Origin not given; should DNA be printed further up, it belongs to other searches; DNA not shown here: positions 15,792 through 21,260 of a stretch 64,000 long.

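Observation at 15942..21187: Giant MYXO-CTERM-anchored M36 fungalysin-type protease with a PA domain and five PKD-like domains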

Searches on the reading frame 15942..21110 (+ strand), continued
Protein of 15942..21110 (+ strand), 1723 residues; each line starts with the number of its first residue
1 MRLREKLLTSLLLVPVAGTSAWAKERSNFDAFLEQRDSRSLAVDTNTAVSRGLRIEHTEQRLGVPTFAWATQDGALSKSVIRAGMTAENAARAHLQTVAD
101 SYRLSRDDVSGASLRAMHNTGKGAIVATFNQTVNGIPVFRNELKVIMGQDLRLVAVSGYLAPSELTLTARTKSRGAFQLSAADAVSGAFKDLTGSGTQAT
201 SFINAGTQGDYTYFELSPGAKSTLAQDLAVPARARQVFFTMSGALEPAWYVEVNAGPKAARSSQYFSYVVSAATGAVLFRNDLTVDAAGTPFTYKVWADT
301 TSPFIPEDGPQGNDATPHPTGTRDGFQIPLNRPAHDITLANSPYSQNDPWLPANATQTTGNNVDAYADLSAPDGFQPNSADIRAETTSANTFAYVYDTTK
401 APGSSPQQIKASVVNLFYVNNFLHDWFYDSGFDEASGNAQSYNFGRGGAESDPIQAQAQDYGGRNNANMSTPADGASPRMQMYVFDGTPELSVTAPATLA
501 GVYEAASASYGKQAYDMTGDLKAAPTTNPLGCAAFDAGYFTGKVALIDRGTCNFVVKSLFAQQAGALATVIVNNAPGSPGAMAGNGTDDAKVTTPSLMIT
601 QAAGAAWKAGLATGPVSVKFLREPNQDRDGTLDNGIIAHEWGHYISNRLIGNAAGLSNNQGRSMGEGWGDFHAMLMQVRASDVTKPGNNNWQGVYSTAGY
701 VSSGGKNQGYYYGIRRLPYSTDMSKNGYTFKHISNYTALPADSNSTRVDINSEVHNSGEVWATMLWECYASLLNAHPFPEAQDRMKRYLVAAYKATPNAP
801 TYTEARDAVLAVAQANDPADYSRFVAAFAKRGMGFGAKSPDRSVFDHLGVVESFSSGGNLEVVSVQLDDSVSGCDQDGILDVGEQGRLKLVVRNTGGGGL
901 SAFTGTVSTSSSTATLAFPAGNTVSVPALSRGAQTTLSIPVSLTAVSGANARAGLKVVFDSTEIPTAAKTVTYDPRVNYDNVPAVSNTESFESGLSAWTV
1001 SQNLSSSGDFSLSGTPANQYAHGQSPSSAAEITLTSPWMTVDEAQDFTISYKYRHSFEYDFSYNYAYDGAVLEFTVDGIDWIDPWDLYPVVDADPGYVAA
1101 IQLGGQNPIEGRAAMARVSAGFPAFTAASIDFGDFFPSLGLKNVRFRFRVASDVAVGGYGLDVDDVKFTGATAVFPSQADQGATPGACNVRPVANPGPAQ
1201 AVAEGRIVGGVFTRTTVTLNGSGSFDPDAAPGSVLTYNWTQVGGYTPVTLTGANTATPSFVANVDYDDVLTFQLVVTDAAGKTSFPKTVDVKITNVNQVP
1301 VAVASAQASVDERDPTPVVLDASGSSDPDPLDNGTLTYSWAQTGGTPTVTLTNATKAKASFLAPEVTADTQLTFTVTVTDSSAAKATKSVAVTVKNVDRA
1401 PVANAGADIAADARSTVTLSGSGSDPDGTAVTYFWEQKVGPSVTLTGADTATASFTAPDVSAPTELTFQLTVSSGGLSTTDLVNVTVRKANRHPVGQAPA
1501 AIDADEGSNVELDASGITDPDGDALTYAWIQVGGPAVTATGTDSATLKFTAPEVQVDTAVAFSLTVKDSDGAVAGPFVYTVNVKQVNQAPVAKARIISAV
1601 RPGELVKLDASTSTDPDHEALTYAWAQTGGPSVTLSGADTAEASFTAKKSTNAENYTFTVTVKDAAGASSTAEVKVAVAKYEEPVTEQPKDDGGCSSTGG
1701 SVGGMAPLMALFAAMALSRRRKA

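Call 21: find_encoding_contigs(protein=P0058, flank=8000, max_places=2)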
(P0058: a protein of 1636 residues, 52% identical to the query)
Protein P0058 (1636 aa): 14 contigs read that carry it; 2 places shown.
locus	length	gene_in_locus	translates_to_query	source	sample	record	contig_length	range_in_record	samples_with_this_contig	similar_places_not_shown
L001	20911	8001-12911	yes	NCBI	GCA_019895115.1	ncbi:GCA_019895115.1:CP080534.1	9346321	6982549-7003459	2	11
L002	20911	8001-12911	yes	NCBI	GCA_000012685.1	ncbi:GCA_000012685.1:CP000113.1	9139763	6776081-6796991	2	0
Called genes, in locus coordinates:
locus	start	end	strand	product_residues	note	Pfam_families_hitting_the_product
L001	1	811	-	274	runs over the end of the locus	-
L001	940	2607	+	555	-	-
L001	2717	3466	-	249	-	PF00175:NAD_binding_1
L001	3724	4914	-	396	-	-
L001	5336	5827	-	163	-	-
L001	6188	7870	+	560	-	-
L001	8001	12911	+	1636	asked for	PF02128:Peptidase_M36, PF02225:PA, PF22352:K319L-like_PKD, PF17963:Big_9 (weak), PF22352:K319L-like_PKD, PF22352:K319L-like_PKD, PF21027:Sde0182_C, PF22352:K319L-like_PKD, +5 more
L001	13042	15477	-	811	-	PF26342:TP_1001_2nd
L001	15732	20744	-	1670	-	PF02338:OTU (weak), PF25176:DUF7831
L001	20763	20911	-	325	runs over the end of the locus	PF13620:CarboxypepD_reg (weak), PF01471:PG_binding_1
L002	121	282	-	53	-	-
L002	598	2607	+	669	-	-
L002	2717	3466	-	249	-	PF00175:NAD_binding_1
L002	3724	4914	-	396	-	-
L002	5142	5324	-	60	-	-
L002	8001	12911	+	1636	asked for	PF02128:Peptidase_M36, PF02225:PA, PF22352:K319L-like_PKD, PF17963:Big_9 (weak), PF22352:K319L-like_PKD, PF22352:K319L-like_PKD, PF21027:Sde0182_C, PF22352:K319L-like_PKD, +5 more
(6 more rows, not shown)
